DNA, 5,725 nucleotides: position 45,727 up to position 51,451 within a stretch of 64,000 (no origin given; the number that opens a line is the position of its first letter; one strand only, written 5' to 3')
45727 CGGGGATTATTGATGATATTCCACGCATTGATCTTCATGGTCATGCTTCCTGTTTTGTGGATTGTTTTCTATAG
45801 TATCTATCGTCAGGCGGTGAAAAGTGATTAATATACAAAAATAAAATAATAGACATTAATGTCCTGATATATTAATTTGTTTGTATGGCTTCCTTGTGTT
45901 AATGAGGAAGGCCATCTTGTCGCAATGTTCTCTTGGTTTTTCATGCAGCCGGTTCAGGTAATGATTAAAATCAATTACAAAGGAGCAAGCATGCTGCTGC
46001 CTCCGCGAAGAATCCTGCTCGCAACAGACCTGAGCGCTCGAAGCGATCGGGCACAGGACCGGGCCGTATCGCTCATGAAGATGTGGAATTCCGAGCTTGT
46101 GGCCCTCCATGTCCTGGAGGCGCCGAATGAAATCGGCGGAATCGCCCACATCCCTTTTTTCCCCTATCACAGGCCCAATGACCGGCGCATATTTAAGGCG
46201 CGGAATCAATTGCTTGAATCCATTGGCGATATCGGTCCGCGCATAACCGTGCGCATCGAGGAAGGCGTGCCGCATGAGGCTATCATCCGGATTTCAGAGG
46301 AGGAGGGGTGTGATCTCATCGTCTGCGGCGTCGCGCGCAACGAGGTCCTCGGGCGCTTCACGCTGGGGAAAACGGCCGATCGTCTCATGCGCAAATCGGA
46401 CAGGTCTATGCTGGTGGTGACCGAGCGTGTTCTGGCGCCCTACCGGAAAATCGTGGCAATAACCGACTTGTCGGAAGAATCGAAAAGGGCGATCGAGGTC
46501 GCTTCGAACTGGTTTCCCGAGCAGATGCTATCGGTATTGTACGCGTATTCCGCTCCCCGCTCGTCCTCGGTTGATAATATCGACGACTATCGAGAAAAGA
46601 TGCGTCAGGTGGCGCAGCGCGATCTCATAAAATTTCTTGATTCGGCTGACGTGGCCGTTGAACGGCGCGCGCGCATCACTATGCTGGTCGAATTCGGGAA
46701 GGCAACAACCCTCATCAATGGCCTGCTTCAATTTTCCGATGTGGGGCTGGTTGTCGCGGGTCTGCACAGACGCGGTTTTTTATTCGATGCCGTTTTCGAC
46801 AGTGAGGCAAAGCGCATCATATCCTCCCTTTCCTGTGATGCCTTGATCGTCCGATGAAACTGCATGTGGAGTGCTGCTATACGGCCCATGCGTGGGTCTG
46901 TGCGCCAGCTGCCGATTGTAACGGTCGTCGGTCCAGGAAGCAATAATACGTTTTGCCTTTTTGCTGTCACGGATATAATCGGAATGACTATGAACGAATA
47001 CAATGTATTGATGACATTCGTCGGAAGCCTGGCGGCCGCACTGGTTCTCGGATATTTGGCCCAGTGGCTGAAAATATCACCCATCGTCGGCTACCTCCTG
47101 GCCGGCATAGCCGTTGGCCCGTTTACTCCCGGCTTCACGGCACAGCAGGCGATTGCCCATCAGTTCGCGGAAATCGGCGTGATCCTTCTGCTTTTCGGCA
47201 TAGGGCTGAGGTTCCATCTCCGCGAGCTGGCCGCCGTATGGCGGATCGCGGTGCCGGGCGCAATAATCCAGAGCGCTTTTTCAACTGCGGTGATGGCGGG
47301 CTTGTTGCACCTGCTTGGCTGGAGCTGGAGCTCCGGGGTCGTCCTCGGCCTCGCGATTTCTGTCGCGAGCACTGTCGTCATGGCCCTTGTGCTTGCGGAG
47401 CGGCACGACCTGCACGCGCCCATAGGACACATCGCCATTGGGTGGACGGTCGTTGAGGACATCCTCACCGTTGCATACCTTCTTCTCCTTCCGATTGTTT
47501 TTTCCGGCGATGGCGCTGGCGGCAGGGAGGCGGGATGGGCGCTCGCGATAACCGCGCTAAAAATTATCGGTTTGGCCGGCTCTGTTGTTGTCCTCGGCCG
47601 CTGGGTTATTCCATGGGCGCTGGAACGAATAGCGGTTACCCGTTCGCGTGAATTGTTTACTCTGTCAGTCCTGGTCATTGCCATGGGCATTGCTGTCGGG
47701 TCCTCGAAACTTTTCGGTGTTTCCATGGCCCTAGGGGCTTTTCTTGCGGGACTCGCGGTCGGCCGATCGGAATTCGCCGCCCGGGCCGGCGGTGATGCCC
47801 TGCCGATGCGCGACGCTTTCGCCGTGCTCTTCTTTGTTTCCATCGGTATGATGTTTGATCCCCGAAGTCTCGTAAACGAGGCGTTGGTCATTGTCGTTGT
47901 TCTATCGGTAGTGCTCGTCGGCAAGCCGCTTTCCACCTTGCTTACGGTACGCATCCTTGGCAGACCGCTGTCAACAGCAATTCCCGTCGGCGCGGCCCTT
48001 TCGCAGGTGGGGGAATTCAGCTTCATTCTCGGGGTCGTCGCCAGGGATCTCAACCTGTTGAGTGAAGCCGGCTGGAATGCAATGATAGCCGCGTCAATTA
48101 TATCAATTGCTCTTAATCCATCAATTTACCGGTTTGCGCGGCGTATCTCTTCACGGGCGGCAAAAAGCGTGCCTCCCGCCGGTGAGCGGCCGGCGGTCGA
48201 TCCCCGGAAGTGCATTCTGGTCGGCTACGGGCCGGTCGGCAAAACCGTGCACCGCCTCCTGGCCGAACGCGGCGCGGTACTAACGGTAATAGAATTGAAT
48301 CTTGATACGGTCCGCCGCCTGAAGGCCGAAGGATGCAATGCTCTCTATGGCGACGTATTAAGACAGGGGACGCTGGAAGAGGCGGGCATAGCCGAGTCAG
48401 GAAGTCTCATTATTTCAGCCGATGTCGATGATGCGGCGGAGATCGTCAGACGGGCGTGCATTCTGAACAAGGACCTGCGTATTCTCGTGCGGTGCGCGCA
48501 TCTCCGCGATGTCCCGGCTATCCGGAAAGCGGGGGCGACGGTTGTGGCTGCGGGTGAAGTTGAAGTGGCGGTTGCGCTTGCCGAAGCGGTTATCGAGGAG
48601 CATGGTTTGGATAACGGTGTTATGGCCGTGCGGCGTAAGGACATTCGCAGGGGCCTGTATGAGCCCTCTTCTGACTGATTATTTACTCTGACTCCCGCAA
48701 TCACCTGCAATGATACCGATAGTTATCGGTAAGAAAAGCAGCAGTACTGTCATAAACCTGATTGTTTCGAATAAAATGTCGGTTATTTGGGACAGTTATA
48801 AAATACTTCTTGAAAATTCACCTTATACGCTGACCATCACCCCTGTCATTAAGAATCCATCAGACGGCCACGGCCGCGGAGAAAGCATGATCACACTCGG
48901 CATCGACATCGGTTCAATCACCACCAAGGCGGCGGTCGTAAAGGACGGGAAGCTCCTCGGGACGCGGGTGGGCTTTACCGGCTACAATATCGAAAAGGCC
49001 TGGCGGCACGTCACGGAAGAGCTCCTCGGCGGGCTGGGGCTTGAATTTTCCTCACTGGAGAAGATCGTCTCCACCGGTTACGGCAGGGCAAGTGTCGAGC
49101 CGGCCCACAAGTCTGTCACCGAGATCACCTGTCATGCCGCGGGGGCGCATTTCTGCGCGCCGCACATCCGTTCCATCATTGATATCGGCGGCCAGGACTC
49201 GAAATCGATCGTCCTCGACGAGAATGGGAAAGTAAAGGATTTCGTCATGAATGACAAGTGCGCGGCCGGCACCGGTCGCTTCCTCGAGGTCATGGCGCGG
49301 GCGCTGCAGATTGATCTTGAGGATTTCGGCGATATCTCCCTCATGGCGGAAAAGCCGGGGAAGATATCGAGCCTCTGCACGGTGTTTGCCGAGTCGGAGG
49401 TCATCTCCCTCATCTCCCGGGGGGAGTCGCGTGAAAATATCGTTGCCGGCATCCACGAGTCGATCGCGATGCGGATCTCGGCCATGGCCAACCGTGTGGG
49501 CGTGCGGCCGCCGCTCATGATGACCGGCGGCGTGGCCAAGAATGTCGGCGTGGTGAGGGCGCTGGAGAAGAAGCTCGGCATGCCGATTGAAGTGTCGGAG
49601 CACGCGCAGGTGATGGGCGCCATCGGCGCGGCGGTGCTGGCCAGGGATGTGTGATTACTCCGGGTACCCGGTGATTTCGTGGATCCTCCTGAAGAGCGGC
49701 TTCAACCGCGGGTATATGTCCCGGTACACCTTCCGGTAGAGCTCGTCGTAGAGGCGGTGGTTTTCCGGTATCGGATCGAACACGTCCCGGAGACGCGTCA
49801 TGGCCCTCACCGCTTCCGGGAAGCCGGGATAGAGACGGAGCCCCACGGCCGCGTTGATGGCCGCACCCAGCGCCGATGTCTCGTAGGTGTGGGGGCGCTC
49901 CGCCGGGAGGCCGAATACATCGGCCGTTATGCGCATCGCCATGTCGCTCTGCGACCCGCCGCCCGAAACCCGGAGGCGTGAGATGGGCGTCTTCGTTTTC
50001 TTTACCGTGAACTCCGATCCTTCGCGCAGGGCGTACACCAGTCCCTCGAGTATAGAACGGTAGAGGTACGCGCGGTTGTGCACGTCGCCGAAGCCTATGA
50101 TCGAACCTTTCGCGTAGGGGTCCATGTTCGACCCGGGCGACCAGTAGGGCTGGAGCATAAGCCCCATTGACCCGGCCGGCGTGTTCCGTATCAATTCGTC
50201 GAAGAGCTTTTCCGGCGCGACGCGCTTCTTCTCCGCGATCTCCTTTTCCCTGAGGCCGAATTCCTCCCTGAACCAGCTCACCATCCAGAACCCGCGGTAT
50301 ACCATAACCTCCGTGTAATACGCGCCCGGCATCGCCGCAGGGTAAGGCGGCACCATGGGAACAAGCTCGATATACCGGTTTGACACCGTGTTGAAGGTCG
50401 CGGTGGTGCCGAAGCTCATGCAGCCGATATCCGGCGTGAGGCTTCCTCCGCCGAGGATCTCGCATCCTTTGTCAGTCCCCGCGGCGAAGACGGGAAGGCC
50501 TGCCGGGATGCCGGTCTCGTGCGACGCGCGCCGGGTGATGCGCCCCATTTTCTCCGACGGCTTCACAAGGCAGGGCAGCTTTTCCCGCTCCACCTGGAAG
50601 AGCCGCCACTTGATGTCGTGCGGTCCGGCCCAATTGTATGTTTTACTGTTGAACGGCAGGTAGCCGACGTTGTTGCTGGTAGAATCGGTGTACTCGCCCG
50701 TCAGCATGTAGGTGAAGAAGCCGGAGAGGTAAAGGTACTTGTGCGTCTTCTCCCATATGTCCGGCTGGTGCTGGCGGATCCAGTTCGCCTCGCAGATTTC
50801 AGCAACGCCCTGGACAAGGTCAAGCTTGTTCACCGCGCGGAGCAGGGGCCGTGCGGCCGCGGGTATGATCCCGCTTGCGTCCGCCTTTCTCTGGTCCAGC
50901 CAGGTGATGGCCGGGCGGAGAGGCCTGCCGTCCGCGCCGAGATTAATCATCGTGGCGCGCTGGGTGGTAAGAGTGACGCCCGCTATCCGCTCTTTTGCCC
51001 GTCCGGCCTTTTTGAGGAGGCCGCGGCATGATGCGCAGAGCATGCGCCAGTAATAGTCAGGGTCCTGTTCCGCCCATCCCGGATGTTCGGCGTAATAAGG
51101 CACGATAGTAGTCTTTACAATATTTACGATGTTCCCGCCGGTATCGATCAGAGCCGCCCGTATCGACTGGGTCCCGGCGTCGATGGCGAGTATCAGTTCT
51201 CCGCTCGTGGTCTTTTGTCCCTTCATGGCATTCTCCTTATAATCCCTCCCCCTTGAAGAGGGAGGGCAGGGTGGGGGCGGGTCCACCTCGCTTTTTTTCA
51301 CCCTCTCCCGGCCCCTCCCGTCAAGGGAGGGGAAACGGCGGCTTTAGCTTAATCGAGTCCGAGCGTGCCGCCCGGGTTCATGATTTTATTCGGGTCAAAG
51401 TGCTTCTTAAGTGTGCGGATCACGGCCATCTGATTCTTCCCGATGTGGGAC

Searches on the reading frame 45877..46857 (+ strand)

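Call 10: search_protein_families(library=pfam, proteins=[window:45877-46857:+])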
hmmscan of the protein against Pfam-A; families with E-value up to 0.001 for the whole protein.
window:45877-46857:+ (326 aa): 1 family
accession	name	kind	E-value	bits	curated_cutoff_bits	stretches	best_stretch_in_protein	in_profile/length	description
PF00582.32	Usp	-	7.9e-35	120.9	24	2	44-181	3-140/141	Universal stress protein family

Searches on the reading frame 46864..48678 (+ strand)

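Call 10: search_protein_families(library=pfam, proteins=[window:46864-48678:+])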
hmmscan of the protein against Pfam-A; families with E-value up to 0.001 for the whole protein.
window:46864-48678:+ (604 aa): 2 families
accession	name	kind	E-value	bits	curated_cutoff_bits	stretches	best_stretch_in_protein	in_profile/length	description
PF00999.27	Na_H_Exchanger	-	1.4e-54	185.8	26.2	1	57-420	2-367/375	Sodium/hydrogen exchanger, transmembrane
PF02254.24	TrkA_N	-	1.2e-16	61.5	23.8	1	451-561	2-113/116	TrkA-N domain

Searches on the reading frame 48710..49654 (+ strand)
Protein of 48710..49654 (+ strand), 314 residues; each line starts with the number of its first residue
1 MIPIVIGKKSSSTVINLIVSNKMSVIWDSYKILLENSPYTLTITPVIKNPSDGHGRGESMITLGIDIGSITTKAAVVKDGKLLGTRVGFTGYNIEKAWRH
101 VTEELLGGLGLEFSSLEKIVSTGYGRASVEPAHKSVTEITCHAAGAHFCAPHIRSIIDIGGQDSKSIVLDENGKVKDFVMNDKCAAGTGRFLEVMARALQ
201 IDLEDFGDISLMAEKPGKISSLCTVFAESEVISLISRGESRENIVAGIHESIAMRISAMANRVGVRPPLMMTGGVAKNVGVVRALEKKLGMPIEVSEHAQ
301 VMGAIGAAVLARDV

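Call 10: search_protein_families(library=pfam, proteins=[window:48710-49654:+])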
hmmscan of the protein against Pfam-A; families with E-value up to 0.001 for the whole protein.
window:48710-49654:+ (314 aa): 3 families
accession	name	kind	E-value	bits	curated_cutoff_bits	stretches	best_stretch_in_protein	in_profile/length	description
PF01869.26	BcrAD_BadFG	-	7.3e-70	236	31.5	1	63-311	1-271/271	BadF/BadG/BcrA/BcrD ATPase family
PF14450.12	FtsA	-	1.1e-05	26.2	31.8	1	64-298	2-112/127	Cell division protein FtsA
PF02782.22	FGGY_C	-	1.7e-05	25.1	27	1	235-311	114-194/198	FGGY family of carbohydrate kinases, C-terminal domain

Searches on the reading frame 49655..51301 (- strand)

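Call 10: search_protein_families(library=pfam, proteins=[window:49655-51301:-])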
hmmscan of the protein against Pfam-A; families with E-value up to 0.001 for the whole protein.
window:49655-51301:- (548 aa): 2 families
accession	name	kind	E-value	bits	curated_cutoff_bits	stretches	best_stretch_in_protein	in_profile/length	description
PF00370.27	FGGY_N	-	8.6e-39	134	28.8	1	37-283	2-244/245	FGGY family of carbohydrate kinases, N-terminal domain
PF02782.22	FGGY_C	-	1.3e-27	97.4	27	1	294-487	2-197/198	FGGY family of carbohydrate kinases, C-terminal domain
